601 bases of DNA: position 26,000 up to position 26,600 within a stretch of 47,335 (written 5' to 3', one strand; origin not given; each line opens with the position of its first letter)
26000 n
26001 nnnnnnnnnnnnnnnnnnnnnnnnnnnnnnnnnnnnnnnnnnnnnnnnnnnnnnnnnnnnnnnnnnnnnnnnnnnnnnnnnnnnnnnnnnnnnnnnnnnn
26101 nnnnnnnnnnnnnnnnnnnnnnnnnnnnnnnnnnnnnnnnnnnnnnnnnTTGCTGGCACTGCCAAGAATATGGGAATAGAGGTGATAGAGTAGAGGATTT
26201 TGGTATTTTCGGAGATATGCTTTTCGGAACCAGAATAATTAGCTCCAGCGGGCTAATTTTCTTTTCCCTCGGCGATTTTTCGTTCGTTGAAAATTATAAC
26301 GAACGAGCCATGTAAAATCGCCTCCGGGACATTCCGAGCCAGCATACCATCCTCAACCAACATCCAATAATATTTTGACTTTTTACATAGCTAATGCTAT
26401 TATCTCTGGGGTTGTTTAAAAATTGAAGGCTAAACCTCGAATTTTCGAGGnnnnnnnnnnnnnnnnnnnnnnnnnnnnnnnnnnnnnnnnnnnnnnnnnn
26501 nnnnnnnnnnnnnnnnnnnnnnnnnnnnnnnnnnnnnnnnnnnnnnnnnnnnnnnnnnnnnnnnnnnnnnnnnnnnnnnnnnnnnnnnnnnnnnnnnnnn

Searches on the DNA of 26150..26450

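Call 87: search_rna_families(source=window, start=26150, end=26450, threshold=evalue, max_evalue=1)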
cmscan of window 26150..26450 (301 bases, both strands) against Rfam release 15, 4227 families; matches with E-value up to 1: 1.
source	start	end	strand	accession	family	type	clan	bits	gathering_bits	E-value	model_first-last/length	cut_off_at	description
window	26260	26333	+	RF00836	mir-250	Gene; miRNA;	-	19.4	58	0.051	1-81/81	no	mir-250 microRNA precursor family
